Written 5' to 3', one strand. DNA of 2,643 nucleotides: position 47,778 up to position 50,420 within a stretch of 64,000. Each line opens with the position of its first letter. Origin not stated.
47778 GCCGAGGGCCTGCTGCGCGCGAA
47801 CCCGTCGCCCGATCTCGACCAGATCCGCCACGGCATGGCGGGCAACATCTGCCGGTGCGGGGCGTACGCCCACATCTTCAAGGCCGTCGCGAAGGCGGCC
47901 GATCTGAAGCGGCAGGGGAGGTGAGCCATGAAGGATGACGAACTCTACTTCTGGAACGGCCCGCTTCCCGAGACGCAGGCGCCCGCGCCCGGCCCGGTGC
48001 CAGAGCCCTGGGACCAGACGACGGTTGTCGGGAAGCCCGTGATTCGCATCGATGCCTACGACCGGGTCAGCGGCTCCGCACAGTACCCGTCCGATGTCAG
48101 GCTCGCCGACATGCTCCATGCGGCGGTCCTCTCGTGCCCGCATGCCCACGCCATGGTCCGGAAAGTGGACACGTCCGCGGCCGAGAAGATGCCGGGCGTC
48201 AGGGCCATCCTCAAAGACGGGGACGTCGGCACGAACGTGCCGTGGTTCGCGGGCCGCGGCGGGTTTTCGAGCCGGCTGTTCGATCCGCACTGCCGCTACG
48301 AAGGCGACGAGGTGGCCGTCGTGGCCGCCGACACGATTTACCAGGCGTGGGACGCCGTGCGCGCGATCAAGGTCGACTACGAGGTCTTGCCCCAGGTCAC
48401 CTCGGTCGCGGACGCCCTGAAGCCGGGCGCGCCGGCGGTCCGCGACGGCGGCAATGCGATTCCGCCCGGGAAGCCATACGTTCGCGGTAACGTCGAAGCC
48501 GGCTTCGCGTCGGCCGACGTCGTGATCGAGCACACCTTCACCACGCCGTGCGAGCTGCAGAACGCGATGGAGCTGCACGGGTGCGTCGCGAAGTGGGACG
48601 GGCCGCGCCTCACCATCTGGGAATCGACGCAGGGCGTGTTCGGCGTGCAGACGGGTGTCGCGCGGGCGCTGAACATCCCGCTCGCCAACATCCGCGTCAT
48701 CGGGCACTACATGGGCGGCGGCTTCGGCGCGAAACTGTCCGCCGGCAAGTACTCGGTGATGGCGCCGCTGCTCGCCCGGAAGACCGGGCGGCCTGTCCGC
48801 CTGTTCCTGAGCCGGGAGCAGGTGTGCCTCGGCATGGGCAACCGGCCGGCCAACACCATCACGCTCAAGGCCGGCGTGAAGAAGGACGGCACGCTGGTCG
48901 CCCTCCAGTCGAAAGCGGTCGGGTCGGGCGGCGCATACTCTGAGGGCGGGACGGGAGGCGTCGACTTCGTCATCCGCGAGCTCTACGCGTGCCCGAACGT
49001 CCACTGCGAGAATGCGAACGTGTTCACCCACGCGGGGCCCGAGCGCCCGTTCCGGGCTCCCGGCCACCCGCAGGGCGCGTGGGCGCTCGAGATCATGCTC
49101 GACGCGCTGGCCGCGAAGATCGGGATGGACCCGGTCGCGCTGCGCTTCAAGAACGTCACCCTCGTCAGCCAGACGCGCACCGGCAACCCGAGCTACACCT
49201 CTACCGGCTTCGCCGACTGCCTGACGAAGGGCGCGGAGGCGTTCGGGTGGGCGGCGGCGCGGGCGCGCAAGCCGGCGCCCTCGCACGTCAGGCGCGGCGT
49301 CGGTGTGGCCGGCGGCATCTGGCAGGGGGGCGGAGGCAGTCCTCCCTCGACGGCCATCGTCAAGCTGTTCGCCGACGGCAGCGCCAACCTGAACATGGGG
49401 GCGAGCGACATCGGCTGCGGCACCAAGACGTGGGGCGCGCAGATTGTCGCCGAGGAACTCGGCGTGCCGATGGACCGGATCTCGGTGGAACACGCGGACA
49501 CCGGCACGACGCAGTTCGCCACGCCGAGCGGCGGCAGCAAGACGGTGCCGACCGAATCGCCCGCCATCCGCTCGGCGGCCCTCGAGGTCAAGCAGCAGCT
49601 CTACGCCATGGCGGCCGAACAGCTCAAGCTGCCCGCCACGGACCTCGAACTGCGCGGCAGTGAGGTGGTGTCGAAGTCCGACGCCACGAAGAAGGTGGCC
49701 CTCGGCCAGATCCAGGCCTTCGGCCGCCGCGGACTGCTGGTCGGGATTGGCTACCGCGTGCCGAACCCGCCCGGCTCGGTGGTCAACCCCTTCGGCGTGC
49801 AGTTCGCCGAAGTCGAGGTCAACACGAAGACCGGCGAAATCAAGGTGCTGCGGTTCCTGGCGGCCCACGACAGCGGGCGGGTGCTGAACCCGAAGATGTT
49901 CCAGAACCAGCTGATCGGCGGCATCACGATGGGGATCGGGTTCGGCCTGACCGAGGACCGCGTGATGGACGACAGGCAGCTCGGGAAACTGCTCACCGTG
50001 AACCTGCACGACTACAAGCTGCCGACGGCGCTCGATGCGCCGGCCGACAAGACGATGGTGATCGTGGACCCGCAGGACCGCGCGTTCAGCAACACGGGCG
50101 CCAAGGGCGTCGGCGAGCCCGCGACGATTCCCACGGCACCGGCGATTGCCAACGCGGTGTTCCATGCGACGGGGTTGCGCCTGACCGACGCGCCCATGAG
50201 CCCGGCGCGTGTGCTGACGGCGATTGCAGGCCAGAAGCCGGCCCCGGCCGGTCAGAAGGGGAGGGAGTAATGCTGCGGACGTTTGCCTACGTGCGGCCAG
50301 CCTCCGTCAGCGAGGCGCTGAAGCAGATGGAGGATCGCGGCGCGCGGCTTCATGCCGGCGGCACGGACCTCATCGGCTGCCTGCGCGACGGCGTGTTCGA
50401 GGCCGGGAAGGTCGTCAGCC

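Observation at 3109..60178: Family of intergenic elements built from tandem heptamers that share the phase A-G-N-N-G-C-N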

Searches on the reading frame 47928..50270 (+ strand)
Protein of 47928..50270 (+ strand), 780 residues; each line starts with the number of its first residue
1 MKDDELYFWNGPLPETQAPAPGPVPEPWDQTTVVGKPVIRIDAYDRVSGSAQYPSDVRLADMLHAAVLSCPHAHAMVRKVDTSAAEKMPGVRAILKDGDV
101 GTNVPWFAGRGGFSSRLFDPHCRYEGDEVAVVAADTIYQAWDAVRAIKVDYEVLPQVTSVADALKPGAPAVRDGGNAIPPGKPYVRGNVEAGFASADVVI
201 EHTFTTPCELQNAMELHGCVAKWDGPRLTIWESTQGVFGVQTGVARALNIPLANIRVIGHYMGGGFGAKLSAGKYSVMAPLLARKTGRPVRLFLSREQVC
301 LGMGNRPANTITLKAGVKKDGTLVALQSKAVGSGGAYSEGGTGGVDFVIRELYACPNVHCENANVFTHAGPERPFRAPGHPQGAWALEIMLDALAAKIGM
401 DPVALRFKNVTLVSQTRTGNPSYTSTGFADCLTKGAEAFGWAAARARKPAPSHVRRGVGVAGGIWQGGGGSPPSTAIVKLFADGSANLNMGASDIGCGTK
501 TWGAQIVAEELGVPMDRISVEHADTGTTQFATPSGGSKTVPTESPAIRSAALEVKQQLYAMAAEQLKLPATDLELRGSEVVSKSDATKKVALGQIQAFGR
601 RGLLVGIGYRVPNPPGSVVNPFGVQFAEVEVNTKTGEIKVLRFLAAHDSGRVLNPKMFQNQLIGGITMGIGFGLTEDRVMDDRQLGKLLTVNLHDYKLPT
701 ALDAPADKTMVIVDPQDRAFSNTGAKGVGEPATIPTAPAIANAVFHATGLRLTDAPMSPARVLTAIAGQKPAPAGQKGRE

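Call 21: find_encoding_contigs(protein=window:47928-50270:+, flank=10000, max_places=6)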
Protein window:47928-50270:+ (780 aa): 6 contigs read that carry it; 5 places shown.
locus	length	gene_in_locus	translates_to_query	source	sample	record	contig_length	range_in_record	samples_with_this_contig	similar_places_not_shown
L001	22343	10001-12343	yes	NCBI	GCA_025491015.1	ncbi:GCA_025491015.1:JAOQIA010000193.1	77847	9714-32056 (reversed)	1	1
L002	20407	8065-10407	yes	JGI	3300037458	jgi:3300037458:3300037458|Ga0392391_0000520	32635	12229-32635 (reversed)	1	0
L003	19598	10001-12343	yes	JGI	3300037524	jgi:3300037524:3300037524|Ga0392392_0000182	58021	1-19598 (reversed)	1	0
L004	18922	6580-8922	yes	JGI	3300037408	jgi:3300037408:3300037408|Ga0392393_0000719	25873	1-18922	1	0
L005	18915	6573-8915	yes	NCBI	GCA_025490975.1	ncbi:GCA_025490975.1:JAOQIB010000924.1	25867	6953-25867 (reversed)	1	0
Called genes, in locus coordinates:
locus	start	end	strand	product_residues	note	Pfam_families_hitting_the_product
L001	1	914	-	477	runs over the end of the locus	PF16217:M64_N, PF09471:Peptidase_M64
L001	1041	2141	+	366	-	PF04170:NlpE, PF17185:NlpE_C, PF03724:META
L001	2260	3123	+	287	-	PF01694:Rhomboid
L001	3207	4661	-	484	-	PF01546:Peptidase_M20, PF07687:M20_dimer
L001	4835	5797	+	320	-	PF26233:NicX, PF02073:Peptidase_M29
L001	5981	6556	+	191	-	PF07638:Sigma70_ECF (weak), PF04542:Sigma70_r2, PF08281:Sigma70_r4_2, PF04545:Sigma70_r4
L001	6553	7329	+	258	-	-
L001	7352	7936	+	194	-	PF18917:LiaI-LiaF-like_TM1, PF22570:LiaF-TM (weak)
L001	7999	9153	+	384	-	PF00160:Pro_isomerase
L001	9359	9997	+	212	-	PF00111:Fer2, PF13085:Fer2_3 (weak), PF01799:Fer2_2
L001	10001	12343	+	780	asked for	PF01315:Ald_Xan_dh_C, PF02738:MoCoBD_1, PF20256:MoCoBD_2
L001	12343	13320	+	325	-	PF00941:FAD_binding_5, PF03450:CO_deh_flav_C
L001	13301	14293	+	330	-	PF16868:NMT1_3, PF09084:NMT1 (weak)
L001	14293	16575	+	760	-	PF13620:CarboxypepD_reg, PF13715:CarbopepD_reg_2 (weak), PF07715:Plug, PF00593:TonB_dep_Rec_b-barrel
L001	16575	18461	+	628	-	PF06808:DctM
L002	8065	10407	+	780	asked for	PF01315:Ald_Xan_dh_C, PF02738:MoCoBD_1, PF20256:MoCoBD_2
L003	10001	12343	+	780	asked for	PF01315:Ald_Xan_dh_C, PF02738:MoCoBD_1, PF20256:MoCoBD_2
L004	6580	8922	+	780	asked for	PF01315:Ald_Xan_dh_C, PF02738:MoCoBD_1, PF20256:MoCoBD_2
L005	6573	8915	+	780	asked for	PF01315:Ald_Xan_dh_C, PF02738:MoCoBD_1, PF20256:MoCoBD_2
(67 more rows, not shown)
